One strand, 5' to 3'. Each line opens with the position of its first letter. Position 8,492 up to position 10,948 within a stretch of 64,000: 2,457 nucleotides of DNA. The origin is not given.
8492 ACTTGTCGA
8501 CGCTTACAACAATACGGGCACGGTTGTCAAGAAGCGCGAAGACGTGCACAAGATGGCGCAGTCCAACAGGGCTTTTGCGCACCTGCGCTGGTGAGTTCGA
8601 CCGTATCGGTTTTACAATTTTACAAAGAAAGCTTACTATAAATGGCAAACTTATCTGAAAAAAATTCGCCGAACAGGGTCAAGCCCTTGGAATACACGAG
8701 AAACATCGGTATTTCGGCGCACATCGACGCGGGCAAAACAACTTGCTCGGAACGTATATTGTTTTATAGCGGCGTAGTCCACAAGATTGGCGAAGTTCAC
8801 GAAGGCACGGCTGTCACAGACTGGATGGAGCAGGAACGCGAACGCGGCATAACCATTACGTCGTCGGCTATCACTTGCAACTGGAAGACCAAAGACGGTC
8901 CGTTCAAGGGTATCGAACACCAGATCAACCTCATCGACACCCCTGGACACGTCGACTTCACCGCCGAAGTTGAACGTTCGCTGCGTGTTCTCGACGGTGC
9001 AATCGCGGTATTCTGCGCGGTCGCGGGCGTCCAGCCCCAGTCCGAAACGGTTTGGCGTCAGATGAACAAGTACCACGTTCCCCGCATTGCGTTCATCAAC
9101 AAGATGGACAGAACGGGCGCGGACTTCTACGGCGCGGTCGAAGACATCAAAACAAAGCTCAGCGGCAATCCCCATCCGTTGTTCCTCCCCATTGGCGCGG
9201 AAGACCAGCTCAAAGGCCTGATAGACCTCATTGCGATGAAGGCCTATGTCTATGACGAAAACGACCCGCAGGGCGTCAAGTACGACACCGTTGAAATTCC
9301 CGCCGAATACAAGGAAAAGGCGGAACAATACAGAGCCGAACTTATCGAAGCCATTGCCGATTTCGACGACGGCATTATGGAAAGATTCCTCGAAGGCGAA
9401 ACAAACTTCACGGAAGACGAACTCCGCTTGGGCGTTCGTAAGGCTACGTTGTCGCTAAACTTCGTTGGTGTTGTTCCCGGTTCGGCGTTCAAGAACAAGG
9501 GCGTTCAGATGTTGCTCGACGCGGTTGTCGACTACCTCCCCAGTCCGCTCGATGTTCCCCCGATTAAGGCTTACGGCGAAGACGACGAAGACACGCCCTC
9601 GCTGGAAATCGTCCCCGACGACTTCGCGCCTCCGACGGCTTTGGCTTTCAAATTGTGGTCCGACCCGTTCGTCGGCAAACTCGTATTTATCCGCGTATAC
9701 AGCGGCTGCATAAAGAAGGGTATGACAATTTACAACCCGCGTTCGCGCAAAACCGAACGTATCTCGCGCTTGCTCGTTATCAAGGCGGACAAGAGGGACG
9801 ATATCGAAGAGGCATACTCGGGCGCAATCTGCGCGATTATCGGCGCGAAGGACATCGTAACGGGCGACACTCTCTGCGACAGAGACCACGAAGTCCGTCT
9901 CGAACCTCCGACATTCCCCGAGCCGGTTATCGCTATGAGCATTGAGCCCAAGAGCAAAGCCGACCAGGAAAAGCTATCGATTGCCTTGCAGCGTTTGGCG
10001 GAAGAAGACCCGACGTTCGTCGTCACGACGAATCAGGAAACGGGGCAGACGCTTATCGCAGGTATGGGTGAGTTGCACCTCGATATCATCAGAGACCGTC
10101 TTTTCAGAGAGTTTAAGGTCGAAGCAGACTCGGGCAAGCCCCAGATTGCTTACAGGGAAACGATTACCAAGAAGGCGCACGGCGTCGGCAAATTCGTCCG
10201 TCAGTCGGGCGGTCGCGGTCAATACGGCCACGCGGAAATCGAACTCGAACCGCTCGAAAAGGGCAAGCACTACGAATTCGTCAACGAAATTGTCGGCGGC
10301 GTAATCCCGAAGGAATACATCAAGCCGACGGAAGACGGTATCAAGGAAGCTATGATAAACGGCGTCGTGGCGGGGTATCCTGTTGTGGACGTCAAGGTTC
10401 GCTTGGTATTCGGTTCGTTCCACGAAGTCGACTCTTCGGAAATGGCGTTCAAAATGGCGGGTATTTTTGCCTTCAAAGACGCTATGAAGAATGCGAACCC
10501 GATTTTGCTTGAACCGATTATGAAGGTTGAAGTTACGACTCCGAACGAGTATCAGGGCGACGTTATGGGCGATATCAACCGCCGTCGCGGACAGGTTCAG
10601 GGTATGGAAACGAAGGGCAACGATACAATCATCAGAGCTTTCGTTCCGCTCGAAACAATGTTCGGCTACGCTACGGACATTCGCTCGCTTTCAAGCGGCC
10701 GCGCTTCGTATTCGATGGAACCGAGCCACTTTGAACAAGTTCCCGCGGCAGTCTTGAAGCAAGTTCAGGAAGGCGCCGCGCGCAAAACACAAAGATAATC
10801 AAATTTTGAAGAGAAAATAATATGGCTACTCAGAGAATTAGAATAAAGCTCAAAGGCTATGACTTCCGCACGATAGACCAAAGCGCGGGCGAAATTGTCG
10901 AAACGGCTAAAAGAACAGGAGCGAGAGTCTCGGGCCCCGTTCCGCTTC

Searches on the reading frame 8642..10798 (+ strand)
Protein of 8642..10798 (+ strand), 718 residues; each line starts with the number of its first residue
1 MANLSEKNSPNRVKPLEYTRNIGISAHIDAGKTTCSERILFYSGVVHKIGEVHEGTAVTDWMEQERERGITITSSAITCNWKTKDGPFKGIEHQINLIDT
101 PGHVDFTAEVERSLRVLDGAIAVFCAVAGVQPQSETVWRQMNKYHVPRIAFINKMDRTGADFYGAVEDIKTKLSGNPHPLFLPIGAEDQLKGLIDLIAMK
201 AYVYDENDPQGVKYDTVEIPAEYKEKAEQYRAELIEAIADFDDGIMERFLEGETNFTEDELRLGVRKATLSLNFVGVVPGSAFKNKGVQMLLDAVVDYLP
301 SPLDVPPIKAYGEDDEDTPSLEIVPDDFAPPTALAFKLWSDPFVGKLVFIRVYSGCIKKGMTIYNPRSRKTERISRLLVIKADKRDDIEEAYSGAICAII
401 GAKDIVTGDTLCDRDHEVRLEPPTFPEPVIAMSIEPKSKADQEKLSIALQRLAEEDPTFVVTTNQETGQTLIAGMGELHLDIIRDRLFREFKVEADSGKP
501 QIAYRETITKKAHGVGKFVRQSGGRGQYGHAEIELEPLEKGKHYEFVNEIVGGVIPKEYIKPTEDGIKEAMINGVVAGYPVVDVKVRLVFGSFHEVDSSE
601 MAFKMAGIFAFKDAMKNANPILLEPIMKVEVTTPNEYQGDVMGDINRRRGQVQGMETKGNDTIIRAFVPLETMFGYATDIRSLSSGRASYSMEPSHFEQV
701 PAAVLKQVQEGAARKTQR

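Call 23: list_cluster_members(proteins=[window:8642-10798:+, window:36788-37543:+, window:32802-33749:+])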
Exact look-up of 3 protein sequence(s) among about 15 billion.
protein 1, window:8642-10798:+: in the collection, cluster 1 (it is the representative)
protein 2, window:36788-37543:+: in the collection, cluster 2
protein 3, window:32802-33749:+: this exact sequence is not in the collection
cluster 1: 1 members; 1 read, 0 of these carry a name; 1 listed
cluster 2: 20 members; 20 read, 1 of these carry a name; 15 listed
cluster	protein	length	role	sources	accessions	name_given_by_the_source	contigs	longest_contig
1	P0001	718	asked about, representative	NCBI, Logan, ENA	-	-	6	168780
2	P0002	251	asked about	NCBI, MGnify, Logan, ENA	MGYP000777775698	CR=1 FL=1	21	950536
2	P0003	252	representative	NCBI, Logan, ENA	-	-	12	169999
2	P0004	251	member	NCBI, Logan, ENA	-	-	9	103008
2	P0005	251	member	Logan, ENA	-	-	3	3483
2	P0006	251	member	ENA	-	-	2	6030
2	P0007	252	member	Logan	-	-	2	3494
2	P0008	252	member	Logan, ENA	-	-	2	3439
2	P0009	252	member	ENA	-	-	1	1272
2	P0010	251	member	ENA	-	-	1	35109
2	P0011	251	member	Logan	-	-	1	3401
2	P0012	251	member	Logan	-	-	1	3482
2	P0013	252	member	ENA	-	-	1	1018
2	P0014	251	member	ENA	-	-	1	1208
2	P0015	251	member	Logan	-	-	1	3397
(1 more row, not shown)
